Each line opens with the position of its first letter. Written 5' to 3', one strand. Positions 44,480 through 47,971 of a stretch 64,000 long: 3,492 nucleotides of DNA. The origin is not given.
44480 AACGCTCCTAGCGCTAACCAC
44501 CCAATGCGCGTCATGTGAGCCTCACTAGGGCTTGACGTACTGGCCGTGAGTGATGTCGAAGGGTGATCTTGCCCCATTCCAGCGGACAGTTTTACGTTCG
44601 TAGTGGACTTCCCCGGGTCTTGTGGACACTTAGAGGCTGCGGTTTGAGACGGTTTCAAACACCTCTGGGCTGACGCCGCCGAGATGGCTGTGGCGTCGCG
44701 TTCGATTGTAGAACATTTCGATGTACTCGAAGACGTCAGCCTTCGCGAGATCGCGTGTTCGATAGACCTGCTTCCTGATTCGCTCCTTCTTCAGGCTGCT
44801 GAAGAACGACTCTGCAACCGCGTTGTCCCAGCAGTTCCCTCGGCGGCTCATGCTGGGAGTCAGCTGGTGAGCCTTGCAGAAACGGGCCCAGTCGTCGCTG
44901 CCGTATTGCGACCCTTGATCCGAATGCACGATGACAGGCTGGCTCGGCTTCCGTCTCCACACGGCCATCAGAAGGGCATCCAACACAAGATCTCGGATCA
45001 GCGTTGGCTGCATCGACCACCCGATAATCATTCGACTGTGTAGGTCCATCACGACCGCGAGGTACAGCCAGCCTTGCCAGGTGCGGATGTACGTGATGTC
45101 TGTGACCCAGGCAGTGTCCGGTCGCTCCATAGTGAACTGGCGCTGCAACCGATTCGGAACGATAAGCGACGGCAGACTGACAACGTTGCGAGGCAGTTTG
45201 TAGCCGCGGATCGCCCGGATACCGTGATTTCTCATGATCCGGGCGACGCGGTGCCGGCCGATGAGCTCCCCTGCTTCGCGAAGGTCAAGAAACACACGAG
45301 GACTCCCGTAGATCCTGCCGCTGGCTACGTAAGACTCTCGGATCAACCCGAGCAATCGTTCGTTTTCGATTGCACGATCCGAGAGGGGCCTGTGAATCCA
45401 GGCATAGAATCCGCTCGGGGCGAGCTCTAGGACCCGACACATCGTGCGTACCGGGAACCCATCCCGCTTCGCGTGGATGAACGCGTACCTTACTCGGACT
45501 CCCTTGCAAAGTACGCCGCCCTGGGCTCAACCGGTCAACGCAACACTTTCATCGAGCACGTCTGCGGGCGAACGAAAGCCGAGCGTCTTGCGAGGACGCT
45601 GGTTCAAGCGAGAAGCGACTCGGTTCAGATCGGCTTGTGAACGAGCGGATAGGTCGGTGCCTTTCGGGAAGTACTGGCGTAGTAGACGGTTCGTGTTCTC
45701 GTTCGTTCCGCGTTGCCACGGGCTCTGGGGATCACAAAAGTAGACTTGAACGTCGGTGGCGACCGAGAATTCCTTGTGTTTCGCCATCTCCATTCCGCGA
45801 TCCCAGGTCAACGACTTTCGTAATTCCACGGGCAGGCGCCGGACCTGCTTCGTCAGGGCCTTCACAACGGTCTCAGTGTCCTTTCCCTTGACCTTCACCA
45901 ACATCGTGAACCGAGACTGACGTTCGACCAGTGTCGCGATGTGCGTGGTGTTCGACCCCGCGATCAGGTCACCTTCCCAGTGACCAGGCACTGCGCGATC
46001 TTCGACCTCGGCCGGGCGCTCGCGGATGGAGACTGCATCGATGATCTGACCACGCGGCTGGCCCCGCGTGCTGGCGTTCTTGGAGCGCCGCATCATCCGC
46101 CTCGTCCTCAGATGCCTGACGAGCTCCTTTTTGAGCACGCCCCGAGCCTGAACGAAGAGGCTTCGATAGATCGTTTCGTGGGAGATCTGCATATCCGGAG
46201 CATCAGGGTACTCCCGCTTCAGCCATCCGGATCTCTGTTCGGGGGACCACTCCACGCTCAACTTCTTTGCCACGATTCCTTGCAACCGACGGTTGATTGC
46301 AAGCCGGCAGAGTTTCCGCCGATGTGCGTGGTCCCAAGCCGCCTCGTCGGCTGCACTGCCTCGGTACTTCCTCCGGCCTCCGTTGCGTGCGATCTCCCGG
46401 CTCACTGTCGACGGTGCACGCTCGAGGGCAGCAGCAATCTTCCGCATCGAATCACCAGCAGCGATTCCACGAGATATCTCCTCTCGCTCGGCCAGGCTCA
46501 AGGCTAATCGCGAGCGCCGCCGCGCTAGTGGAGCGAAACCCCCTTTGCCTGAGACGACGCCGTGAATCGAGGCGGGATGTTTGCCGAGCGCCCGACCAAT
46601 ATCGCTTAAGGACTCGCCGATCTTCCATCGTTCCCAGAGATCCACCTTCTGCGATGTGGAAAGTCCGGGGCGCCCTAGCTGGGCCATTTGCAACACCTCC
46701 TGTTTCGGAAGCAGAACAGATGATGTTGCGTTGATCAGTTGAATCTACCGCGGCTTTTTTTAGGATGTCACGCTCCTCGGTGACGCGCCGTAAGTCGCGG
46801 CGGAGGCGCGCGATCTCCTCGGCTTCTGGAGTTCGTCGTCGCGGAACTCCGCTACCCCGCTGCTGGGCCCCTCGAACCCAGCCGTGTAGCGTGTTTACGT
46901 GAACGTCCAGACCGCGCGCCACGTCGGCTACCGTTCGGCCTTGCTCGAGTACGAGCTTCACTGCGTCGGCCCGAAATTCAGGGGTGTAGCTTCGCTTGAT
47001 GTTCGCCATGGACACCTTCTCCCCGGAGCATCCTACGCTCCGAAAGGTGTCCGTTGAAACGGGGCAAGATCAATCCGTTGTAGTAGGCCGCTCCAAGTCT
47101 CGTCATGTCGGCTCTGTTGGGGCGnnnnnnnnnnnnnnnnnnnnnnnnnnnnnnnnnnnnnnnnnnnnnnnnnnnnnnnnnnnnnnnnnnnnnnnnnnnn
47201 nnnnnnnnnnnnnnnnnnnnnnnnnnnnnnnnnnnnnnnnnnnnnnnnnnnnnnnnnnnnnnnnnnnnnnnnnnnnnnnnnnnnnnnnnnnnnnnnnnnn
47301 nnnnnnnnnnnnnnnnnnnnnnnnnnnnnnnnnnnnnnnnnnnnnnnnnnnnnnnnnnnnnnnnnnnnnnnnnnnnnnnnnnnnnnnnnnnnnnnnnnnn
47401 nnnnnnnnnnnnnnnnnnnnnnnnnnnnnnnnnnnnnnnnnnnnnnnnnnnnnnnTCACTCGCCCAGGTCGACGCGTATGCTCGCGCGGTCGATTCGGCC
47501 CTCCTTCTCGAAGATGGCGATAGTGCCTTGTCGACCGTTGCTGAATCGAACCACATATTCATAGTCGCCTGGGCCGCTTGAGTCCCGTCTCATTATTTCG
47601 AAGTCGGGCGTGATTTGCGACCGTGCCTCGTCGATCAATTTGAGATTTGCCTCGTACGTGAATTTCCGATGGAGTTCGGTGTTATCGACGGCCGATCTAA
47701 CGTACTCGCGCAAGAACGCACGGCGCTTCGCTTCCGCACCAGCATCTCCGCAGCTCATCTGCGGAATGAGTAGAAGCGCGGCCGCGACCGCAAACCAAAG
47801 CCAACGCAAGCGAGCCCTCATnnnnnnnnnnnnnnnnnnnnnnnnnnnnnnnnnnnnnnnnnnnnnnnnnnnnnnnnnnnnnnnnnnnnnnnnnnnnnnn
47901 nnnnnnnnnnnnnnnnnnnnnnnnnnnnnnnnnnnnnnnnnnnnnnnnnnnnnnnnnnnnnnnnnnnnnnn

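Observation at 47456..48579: Unrecognised 253-aa RHS payload with a glycine-zipper-like tail, translationally coupled to a secreted candidate immunity protein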

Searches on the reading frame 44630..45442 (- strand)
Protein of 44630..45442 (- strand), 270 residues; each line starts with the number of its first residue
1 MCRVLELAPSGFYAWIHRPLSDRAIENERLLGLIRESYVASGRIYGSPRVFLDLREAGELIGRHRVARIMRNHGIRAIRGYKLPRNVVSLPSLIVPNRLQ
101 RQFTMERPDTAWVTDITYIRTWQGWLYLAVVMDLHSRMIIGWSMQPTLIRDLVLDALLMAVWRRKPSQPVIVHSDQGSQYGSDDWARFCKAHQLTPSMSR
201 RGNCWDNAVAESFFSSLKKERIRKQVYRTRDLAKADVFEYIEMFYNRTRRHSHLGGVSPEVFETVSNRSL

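Call 16: search_protein_families(library=pfam, proteins=[window:44630-45442:-], max_evalue=0.01)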
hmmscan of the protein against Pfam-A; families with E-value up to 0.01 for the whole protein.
window:44630-45442:- (270 aa): 4 families
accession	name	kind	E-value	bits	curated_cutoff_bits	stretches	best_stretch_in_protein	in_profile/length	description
PF00665.32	rve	-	7.5e-30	103.6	32.6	1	106-204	2-102/102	Integrase core domain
PF13276.12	HTH_21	-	3.2e-14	53.3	28.1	1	27-79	3-56/60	HTH-like domain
PF13333.12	rve_2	-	1e-13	51.6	22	1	211-264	1-53/56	Integrase core domain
PF13683.12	rve_3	-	1.9e-10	40.7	26.5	1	193-259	2-67/67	Integrase core domain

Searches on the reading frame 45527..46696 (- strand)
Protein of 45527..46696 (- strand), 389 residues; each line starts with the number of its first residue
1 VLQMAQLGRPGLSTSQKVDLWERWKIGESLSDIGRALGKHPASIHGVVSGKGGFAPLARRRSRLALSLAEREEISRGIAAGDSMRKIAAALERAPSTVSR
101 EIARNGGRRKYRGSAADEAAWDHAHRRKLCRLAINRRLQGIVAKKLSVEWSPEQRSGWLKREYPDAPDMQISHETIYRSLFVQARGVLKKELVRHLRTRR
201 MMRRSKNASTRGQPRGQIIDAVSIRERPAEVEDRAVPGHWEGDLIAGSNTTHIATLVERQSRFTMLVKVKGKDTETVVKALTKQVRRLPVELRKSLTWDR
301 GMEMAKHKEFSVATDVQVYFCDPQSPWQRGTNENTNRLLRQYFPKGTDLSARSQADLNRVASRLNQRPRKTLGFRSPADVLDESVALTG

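Call 16: search_protein_families(library=pfam, proteins=[window:45527-46696:-], max_evalue=0.01)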
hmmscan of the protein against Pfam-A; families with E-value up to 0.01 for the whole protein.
window:45527-46696:- (389 aa): 4 families
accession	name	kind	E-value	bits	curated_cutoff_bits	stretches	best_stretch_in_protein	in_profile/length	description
PF13936.12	HTH_38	-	2.5e-21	75.5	27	2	63-105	2-44/44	Helix-turn-helix domain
PF00665.32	rve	-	1.9e-12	47.8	32.6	1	235-326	3-102/102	Integrase core domain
PF13384.12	HTH_23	-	2.2e-05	24.6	24.6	1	67-107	3-45/50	Homeodomain-like domain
PF13565.12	HTH_32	-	0.00096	20.1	33.7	1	97-180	1-73/73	Homeodomain-like domain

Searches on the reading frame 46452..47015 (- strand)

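Call 16: search_protein_families(library=pfam, proteins=[window:46452-47015:-], max_evalue=0.01)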
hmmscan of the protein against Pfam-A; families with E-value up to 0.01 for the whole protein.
window:46452-47015:- (187 aa): 4 families
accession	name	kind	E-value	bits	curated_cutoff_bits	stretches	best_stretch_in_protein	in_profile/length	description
PF01527.26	HTH_Tnp_1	-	2.7e-17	63.2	24.1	1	7-75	4-74/75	Transposase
PF13542.12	HTH_Tnp_ISL3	-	3.9e-06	26.7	27.4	1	8-47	10-47/51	Helix-turn-helix domain of transposase family ISL3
PF13384.12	HTH_23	-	0.00029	21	24.6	1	15-54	7-45/50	Homeodomain-like domain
PF13518.12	HTH_28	-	0.0021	18.5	25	1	14-54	1-40/52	Helix-turn-helix domain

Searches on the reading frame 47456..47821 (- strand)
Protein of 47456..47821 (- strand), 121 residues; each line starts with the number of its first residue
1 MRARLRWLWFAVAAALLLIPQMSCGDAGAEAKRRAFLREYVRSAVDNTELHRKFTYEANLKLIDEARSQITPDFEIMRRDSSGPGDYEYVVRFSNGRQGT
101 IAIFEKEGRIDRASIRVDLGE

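Call 6: search_protein_families(library=pfam, proteins=[window:47459-47821:-], max_evalue=1)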
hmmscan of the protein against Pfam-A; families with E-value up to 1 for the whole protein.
window:47459-47821:- (121 aa): 0 families

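Call 7: search_protein_families(library=ncbifam, proteins=[window:47459-47821:-], max_evalue=1)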
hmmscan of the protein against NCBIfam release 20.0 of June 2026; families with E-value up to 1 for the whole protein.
window:47459-47821:- (121 aa): 0 families

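Call 31: find_encoding_contigs(protein=window:47456-47821:-, flank=3000, max_places=3)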
Protein window:47456-47821:- (121 aa): 1 contig read that carries it; 1 place shown.
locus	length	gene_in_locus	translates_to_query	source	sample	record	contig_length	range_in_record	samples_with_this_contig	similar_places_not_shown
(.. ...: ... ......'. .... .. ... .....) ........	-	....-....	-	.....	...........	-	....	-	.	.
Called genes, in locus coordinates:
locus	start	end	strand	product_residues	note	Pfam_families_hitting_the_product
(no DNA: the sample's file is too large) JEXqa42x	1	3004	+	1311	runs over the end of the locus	?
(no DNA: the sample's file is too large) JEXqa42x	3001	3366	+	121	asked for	-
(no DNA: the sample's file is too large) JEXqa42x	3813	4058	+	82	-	?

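Call 47: find_homologous_proteins(query=window:47459-47821:-, max_evalue=0.01)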
Query window:47459-47821:- (121 aa): 4 proteins with E <= 0.01 among 79 candidates.
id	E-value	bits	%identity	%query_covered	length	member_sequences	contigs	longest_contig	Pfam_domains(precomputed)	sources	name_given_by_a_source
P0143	2.2e-73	262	100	100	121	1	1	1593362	-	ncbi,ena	-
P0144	2.2e-54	200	75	100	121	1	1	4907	-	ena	-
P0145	7.4e-54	199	73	100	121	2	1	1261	-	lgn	-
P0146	1.7e-52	194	74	100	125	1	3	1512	-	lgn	-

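Call 49: find_encoding_contigs(protein=P0144, flank=5000, max_places=2)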
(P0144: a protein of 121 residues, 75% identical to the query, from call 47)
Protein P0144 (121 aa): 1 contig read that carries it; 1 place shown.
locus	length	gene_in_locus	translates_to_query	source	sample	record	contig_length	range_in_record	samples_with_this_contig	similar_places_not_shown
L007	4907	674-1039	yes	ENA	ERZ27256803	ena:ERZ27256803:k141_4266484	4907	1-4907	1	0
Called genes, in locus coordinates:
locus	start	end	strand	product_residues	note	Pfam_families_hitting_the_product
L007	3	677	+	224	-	?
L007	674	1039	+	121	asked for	-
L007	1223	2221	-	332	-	PF00296:Bac_luciferase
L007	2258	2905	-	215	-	PF07238:PilZ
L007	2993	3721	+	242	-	PF13350:Y_phosphatase3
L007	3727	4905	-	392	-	?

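Call 50: find_encoding_contigs(protein=P0146, flank=2000, max_places=3)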
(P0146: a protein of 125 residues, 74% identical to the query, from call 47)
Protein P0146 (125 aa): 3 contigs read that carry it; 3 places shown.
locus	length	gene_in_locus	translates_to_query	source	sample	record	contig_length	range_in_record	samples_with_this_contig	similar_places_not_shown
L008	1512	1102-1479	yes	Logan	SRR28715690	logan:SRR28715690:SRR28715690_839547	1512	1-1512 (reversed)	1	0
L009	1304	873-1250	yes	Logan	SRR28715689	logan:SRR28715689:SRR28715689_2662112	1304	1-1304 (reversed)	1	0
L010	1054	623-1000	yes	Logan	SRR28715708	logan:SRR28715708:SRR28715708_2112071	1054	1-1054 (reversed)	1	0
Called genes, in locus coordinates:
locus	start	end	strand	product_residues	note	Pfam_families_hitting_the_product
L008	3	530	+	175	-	?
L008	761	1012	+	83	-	-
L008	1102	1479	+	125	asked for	-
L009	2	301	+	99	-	?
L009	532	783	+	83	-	-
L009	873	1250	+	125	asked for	-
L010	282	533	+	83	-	-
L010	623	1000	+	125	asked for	-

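Call 51: find_encoding_contigs(protein=P0145, flank=2000, max_places=2)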
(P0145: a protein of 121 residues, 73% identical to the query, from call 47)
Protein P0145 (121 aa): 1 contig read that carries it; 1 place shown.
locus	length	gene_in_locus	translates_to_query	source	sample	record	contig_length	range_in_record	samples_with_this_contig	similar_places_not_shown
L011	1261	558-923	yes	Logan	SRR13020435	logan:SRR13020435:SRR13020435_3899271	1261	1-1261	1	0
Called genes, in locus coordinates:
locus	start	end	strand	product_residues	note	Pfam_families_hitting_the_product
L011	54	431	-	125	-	-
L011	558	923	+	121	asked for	-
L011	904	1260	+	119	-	?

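Call 88: search_protein_families(library=phrogs, proteins=[window:47459-47821:-], max_evalue=0.1)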
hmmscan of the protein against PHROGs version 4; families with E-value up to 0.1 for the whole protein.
window:47459-47821:- (121 aa): 0 families

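Call 127: search_solved_structures(query=A8, max_evalue=10)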
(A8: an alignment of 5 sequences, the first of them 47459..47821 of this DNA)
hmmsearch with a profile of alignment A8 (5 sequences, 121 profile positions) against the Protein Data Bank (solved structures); distinct sequences matched with E-value up to 10: 2.
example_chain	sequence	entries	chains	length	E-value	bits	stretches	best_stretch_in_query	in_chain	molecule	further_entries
3pe9_A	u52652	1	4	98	0.17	14.9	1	53-107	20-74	Fibronectin(III)-like module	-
3pdd_A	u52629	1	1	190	0.67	13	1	53-106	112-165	Glycoside hydrolase, family 9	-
